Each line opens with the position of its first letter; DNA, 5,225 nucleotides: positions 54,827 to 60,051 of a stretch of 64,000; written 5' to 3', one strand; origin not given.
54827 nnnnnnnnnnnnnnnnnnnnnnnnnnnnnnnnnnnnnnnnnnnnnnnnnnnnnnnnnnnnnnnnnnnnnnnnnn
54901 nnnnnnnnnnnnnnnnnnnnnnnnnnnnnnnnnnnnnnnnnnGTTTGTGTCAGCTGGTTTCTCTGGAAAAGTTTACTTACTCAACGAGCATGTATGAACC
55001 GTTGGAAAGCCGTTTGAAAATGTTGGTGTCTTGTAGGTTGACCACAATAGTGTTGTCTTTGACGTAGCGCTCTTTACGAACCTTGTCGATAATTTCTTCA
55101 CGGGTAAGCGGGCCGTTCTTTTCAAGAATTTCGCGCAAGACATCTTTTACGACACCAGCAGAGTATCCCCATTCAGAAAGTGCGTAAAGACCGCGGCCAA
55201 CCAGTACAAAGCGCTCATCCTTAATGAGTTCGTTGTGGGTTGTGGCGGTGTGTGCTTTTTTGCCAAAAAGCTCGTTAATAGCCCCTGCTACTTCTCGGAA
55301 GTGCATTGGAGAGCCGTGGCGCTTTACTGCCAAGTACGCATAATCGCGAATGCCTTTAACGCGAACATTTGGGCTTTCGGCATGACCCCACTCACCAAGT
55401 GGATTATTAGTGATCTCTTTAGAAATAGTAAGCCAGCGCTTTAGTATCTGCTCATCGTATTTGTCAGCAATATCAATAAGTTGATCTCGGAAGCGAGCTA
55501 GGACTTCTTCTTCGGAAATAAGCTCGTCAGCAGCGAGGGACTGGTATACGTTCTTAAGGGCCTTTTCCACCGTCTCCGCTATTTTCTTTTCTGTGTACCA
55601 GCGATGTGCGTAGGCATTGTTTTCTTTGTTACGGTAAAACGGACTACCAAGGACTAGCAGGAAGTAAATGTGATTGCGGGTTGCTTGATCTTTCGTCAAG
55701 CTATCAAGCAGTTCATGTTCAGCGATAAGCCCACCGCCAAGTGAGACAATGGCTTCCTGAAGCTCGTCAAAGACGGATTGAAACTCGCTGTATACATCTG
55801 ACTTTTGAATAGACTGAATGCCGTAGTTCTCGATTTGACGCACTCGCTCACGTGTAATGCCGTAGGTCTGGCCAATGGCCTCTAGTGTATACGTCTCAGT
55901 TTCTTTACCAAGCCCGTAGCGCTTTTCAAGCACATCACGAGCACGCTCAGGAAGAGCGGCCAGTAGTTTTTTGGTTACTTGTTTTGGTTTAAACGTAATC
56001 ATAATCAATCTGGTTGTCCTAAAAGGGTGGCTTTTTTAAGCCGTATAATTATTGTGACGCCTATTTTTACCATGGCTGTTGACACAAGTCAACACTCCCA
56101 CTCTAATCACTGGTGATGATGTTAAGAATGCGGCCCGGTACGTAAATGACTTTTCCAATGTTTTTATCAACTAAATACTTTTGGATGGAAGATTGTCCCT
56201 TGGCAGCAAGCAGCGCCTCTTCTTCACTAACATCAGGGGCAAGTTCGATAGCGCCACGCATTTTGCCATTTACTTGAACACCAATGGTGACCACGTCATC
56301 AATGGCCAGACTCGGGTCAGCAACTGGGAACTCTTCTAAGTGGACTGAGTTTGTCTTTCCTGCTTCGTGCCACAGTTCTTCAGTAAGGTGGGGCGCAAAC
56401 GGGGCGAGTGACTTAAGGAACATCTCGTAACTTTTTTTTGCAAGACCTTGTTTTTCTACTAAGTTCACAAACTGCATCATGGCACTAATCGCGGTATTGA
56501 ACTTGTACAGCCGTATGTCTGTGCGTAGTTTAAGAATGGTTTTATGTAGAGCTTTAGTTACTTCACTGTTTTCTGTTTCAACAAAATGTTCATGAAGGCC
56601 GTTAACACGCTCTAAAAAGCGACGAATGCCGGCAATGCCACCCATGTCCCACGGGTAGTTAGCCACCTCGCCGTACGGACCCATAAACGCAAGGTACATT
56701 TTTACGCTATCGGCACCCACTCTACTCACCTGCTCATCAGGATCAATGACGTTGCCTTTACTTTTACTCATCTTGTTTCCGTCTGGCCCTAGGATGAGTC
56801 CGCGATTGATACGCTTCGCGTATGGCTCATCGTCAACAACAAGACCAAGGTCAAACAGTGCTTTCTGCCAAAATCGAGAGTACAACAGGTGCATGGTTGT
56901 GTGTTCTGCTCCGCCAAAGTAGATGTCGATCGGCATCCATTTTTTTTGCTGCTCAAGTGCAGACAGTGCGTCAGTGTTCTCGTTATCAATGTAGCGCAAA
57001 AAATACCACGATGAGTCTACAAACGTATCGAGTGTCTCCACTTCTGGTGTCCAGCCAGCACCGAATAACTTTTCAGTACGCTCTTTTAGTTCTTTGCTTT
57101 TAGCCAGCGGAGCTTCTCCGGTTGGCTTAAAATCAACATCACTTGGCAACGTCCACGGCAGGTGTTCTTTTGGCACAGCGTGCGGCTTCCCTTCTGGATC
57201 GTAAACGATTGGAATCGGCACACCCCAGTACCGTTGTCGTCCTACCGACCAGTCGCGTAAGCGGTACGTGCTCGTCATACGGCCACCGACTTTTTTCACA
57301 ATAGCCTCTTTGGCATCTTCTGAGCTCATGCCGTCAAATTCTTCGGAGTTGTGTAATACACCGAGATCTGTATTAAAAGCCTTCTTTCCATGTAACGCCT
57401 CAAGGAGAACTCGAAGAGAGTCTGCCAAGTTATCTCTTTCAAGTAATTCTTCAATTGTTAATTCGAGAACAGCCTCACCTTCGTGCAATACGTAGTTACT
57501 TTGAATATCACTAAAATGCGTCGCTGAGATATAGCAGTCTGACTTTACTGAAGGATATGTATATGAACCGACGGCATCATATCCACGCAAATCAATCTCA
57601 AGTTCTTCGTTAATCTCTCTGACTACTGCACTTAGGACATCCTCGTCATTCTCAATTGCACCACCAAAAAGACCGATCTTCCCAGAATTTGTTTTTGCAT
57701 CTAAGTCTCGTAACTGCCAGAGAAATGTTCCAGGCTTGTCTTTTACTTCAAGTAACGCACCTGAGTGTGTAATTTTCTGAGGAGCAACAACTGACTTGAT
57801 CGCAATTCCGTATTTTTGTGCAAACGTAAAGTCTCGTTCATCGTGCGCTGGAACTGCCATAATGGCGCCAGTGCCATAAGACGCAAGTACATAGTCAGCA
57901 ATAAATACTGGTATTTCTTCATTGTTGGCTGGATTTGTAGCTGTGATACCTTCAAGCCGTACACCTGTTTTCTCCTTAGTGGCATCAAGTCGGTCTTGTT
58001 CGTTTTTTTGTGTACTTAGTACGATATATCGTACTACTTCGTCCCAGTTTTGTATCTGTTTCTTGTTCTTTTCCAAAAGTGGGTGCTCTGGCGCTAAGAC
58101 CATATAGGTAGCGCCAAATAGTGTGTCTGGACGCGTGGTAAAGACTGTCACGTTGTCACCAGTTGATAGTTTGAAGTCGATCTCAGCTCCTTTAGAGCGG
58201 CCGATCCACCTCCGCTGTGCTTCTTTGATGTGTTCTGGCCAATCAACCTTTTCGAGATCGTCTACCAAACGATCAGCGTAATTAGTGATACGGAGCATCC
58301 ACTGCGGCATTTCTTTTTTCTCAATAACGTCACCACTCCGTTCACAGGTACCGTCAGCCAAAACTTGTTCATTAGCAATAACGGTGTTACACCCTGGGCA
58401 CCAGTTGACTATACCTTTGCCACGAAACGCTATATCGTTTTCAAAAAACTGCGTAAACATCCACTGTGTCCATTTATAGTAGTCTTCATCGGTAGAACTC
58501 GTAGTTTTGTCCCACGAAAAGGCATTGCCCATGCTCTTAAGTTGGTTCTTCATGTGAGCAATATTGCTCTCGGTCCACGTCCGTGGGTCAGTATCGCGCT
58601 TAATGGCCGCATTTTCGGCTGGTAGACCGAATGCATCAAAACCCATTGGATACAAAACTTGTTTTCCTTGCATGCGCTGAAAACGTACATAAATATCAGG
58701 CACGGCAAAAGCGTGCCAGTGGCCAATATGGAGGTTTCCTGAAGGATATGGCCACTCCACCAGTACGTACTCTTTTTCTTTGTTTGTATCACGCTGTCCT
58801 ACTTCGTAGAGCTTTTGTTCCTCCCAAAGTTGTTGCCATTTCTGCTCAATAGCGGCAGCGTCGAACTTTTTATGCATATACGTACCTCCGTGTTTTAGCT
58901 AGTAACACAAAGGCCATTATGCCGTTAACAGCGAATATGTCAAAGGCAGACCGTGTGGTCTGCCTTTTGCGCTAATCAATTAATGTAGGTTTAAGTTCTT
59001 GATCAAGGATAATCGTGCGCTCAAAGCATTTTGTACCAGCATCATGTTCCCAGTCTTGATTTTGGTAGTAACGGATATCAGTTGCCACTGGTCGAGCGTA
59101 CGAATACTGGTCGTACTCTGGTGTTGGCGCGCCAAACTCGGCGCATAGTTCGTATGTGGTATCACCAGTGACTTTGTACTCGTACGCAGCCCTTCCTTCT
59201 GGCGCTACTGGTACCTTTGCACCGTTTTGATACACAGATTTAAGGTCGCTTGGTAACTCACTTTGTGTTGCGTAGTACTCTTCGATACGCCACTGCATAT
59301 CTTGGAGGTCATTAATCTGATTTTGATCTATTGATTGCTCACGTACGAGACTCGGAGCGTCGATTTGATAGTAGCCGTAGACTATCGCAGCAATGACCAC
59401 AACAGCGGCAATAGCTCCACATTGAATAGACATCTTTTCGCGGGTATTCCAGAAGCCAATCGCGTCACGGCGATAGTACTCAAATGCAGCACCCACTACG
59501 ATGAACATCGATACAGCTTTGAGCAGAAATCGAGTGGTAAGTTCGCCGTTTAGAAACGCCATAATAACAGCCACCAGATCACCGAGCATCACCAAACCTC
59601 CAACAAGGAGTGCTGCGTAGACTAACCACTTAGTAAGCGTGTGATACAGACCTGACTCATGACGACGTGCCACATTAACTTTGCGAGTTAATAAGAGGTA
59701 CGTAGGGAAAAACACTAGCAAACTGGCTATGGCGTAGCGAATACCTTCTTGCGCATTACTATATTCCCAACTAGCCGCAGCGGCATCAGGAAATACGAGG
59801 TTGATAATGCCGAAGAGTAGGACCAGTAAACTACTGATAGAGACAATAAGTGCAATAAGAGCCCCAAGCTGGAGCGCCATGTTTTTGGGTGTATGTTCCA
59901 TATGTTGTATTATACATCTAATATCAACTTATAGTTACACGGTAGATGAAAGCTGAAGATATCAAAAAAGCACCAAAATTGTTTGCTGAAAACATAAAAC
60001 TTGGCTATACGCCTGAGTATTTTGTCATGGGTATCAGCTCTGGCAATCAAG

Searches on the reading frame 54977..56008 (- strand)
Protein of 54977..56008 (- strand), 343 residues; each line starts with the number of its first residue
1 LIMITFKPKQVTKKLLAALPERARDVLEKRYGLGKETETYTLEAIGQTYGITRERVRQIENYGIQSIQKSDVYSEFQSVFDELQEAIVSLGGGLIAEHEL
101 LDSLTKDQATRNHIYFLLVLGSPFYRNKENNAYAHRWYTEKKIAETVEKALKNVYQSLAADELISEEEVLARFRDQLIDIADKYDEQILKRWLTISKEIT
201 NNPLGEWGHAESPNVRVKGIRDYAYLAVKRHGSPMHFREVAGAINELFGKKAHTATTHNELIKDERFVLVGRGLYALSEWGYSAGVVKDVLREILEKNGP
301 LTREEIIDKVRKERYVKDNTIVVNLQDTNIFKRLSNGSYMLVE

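Call 103: search_protein_families(library=pfam, max_evalue=0.00001, proteins=[window:54977-56008:-])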
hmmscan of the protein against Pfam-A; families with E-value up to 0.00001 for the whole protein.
window:54977-56008:- (343 aa): 2 families
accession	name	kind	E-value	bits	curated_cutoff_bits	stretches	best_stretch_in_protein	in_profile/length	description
PF04545.22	Sigma70_r4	-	4.6e-15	55.3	24.1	1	15-69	1-50/50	Sigma-70, region 4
PF05066.19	HARE-HTH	-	1.1e-08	35.8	25.9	0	226-280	9-71/71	HB1, ASXL, restriction endonuclease HTH domain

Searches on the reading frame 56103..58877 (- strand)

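Call 103: search_protein_families(library=pfam, max_evalue=0.00001, proteins=[window:56103-58877:-])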
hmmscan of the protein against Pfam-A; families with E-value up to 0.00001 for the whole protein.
window:56103-58877:- (924 aa): 5 families
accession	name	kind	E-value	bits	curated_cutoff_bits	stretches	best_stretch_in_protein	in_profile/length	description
PF13603.12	tRNA-synt_1_2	-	2.8e-59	200.2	25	1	222-371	1-147/185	Leucyl-tRNA synthetase, editing domain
PF00133.28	tRNA-synt_1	-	6.7e-52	177.1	22.7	2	13-250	1-250/414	tRNA synthetases class I (I, L, M and V)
PF09334.17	tRNA-synt_1g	-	5e-29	101.7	20.1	1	38-178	3-139/391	tRNA synthetases class I (M)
PF08264.19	Anticodon_1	-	1.4e-18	67.6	25.1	1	774-886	5-145/148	Anticodon-binding domain of tRNA ligase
PF00293.34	NUDIX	-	2.4e-06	28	21.1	1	378-459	10-96/134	NUDIX domain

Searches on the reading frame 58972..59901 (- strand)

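Call 103: search_protein_families(library=pfam, max_evalue=0.00001, proteins=[window:58972-59901:-])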
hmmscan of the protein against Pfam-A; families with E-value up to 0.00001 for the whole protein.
window:58972-59901:- (309 aa): 1 family
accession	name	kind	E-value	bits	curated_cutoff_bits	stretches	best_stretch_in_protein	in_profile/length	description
PF18920.5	DUF5671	-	8.5e-17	61.7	28.4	1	12-136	6-130/132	Domain of unknown function (DUF5671)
